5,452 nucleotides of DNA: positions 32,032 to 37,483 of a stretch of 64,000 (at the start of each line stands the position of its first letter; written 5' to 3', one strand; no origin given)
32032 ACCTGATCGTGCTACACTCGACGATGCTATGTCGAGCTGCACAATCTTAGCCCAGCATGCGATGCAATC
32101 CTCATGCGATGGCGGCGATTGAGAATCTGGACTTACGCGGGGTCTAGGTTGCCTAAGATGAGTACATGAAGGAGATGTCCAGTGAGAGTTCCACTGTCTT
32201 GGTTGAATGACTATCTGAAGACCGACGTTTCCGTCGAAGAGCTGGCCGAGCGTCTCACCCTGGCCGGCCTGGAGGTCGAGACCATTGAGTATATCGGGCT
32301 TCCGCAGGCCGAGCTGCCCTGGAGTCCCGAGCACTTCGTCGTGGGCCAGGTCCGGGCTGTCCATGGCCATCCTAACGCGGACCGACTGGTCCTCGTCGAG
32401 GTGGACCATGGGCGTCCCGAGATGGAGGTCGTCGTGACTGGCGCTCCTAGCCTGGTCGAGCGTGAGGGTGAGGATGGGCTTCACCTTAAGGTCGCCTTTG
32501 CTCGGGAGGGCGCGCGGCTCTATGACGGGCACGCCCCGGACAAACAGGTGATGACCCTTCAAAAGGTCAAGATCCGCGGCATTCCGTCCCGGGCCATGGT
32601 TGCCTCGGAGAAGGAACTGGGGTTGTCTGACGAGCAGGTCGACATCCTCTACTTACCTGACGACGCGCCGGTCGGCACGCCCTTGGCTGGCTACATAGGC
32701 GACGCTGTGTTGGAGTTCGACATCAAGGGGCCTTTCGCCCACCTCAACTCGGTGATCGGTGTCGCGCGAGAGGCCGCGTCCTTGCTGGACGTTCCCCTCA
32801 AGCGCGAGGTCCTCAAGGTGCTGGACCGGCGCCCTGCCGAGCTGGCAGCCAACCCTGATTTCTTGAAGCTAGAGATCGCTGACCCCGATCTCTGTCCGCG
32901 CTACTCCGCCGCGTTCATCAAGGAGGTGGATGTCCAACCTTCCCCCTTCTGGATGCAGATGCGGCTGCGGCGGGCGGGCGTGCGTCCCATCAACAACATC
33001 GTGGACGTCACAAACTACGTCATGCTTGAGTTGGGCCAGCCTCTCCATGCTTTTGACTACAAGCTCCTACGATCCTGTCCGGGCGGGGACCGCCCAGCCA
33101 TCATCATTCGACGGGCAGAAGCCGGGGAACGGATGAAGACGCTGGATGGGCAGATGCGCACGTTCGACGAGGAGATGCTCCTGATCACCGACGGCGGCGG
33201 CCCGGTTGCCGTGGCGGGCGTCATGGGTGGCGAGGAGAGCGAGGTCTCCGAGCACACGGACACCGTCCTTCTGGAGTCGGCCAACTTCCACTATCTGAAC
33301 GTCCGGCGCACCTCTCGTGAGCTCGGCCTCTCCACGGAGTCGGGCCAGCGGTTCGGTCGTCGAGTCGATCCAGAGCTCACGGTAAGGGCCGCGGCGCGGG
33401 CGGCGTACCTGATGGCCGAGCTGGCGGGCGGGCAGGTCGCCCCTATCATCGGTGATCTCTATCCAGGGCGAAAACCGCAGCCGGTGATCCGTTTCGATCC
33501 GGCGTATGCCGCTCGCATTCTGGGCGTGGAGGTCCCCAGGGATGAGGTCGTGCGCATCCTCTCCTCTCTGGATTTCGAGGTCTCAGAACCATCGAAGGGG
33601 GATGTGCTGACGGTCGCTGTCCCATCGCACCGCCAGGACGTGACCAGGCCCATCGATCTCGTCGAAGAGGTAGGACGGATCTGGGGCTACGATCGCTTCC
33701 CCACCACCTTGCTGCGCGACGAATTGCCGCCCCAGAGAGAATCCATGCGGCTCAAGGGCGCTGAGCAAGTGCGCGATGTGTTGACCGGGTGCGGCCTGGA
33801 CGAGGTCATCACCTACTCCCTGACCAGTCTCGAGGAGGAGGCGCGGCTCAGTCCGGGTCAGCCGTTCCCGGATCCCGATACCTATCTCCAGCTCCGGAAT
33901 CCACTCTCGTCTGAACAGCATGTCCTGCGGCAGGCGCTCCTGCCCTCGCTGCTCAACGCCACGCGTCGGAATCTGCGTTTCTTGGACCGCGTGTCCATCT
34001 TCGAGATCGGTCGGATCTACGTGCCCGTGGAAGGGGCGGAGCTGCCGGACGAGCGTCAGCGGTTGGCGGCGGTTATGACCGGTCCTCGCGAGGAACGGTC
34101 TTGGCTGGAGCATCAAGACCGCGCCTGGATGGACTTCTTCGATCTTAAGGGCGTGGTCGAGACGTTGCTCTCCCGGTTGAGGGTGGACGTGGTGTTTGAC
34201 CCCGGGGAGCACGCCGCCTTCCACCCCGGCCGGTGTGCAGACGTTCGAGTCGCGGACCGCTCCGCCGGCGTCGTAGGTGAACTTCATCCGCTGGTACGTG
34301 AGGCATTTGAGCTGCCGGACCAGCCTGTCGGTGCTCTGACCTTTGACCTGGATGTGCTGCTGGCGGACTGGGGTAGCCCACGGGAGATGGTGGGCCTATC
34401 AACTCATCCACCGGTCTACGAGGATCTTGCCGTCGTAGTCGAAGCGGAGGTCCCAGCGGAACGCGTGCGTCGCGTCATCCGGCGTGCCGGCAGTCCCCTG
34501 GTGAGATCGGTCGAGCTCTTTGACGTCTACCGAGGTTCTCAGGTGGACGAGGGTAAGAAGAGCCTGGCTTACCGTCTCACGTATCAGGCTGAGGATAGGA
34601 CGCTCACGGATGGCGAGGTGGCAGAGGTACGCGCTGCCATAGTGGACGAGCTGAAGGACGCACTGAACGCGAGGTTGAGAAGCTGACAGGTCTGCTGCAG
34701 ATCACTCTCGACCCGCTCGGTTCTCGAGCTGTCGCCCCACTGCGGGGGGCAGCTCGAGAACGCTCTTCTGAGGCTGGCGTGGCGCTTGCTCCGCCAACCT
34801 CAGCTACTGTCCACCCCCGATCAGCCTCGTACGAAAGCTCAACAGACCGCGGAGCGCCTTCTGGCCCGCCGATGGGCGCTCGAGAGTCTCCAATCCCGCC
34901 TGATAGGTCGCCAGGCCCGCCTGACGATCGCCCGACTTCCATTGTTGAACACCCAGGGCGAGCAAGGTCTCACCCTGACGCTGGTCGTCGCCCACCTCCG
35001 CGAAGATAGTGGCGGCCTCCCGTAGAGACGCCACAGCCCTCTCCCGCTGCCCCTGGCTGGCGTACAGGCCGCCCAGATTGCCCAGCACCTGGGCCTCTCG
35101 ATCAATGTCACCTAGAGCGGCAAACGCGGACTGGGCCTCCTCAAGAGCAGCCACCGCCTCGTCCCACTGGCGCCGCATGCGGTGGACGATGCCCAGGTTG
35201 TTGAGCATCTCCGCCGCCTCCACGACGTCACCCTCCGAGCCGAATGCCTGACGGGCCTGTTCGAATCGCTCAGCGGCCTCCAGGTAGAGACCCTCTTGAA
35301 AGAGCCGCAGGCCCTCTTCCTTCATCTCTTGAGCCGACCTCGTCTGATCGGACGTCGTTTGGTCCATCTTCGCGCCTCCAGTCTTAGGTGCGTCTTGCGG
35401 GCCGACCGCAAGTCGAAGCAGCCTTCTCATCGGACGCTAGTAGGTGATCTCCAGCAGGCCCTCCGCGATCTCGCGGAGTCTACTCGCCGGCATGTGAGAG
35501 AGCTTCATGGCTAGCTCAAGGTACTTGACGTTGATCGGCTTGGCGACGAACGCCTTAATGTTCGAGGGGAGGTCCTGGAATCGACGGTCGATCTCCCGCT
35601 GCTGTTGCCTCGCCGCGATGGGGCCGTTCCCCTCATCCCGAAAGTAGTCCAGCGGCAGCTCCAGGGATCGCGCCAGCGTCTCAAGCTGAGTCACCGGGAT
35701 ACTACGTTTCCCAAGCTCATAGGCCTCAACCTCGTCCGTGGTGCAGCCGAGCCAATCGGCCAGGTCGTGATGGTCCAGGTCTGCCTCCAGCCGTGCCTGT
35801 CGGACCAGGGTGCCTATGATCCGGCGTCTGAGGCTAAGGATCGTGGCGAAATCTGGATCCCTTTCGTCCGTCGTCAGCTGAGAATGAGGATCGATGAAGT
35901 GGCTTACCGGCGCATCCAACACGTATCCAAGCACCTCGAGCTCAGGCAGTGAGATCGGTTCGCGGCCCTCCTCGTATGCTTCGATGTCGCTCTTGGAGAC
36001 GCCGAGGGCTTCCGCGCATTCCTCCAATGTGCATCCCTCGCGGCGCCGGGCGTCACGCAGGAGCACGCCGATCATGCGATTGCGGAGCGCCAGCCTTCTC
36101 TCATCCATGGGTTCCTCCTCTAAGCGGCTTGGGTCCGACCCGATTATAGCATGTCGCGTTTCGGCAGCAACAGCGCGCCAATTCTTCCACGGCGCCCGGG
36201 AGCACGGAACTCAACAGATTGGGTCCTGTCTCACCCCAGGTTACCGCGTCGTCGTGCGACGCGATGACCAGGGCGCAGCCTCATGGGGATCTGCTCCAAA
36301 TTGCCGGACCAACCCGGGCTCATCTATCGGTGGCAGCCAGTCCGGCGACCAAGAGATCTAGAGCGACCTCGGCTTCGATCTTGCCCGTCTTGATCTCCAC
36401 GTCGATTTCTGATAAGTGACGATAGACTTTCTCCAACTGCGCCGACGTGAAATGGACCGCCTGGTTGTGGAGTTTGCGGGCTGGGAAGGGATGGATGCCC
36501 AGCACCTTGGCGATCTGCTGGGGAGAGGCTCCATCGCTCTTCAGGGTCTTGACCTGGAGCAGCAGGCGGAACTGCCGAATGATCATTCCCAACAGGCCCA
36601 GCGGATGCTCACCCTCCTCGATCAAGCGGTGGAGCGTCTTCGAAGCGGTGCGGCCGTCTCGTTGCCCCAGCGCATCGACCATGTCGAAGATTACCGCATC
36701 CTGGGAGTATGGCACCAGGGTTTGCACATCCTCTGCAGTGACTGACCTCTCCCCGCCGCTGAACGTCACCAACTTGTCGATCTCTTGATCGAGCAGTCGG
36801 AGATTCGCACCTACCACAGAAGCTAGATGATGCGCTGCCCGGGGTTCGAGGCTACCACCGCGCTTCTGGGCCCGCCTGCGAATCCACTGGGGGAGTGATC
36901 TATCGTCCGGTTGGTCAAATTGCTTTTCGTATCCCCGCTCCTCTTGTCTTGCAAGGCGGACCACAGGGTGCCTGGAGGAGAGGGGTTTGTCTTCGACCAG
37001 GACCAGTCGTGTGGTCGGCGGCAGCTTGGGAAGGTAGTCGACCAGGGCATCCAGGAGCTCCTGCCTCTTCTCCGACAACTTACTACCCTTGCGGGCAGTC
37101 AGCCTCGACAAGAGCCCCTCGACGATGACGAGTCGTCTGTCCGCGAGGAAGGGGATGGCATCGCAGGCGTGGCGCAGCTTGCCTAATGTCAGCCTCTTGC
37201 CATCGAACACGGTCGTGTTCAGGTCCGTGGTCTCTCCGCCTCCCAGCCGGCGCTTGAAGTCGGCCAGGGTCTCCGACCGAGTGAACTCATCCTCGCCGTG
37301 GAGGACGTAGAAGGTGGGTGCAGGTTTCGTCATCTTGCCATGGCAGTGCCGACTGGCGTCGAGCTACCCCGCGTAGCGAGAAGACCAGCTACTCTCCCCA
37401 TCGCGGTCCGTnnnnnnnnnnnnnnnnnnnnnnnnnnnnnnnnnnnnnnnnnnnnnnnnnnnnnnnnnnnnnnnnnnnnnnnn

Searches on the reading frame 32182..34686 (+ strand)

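Call 17: search_protein_families(library=pfam, proteins=[window:32182-34686:+], max_evalue=0.001)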
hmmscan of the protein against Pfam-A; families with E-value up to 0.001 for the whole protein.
window:32182-34686:+ (834 aa): 5 families
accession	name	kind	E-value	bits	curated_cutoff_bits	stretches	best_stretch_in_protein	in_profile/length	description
PF03483.22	B3_4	-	6.4e-65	218.4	29.3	1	238-416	2-174/174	B3/4 domain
PF17759.6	tRNA_synthFbeta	-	6.3e-58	196.2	22.4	1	507-722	2-213/214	Phenylalanyl tRNA synthetase beta chain CLM domain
PF03147.19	FDX-ACB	-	4.2e-30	104.5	31.1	1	740-833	1-94/94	Ferredoxin-fold anticodon binding domain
PF03484.21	B5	-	3.4e-24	85.2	28.6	1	436-503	1-67/67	tRNA synthetase B5 domain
PF01588.26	tRNA_bind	-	3.7e-12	46.6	27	1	52-166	1-95/96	Putative tRNA binding domain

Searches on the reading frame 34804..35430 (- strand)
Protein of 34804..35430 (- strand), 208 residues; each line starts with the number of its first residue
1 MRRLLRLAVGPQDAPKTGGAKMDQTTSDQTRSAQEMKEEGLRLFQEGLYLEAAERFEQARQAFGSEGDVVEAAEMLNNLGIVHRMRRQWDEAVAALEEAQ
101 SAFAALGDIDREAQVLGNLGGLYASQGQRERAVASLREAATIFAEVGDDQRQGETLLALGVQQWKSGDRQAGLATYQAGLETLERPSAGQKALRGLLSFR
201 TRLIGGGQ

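Call 18: search_protein_families(library=pfam, proteins=[window:34804-35430:-], max_evalue=0.001)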
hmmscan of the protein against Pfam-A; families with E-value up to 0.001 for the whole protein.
window:34804-35430:- (208 aa): 9 families
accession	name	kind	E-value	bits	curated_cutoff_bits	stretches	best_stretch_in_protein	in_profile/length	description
PF13424.12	TPR_12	-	6.1e-14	52.4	30.1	2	43-102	13-74/77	Tetratricopeptide repeat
PF07719.23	TPR_2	-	1.8e-09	37.4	27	0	73-100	1-28/34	Tetratricopeptide repeat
PF13374.12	TPR_10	-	3.9e-09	36.7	27.5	2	73-99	2-28/42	Tetratricopeptide repeat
PF00515.34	TPR_1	-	1.6e-08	34.5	27.8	0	73-99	1-27/34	Tetratricopeptide repeat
PF14938.12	SNAP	-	7.3e-07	29.4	25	1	51-145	53-147/282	Soluble NSF attachment protein, SNAP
PF13432.12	TPR_16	-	4.1e-06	27.6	32.7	1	39-103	3-61/65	Tetratricopeptide repeat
PF13176.12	TPR_7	-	7.7e-06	26.1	27.9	0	116-139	2-25/36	Tetratricopeptide repeat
PF13181.12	TPR_8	-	1.6e-05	25.1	25.7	0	113-142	1-30/34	Tetratricopeptide repeat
PF13428.12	TPR_14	-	0.00072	20.5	23.5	0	78-103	6-31/44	Tetratricopeptide repeat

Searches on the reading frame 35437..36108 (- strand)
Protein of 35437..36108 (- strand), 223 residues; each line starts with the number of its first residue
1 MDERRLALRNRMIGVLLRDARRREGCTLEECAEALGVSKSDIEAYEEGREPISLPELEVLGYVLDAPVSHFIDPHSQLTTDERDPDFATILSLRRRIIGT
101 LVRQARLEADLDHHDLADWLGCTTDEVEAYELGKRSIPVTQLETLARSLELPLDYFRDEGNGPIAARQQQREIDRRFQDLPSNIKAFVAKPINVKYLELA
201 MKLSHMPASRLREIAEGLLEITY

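Call 18: search_protein_families(library=pfam, proteins=[window:35437-36108:-], max_evalue=0.001)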
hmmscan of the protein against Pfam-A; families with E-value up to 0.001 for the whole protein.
window:35437-36108:- (223 aa): 5 families
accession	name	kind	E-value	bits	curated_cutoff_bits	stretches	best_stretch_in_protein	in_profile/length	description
PF13560.12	HTH_31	-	3.7e-19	69.2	27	2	14-67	3-57/64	Helix-turn-helix domain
PF01381.28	HTH_3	-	4.1e-12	46.4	23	2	102-156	1-55/55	Helix-turn-helix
PF12844.13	HTH_19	-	3.5e-08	33.7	30.2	1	16-50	3-37/64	Helix-turn-helix domain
PF13413.12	HTH_25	-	5.3e-06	26.6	24.6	1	16-49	1-34/62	Helix-turn-helix domain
PF21291.3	CYNS_N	-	0.00097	19.5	27.1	0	97-154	3-60/69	Cyanate hydratase, N-terminal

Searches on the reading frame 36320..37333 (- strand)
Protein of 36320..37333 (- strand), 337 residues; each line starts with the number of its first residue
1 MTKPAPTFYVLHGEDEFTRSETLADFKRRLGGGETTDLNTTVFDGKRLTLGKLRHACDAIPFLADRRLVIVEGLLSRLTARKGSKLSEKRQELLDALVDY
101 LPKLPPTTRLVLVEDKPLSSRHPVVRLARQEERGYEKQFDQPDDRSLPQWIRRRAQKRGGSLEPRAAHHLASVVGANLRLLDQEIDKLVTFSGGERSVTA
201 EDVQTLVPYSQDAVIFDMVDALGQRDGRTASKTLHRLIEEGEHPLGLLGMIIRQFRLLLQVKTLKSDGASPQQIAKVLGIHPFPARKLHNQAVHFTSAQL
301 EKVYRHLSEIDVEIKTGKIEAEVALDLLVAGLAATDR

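Call 18: search_protein_families(library=pfam, proteins=[window:36320-37333:-], max_evalue=0.001)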
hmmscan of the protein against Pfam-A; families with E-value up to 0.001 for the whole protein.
window:36320-37333:- (337 aa): 2 families
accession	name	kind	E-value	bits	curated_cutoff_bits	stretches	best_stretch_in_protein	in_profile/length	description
PF21694.2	DNA_pol3_delta_C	-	1e-36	126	27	1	215-330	4-119/121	DNA polymerase III delta subunit, C-terminal domain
PF06144.19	DNA_pol3_delta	-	2.7e-11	44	21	1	9-130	1-116/124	DNA polymerase III, delta subunit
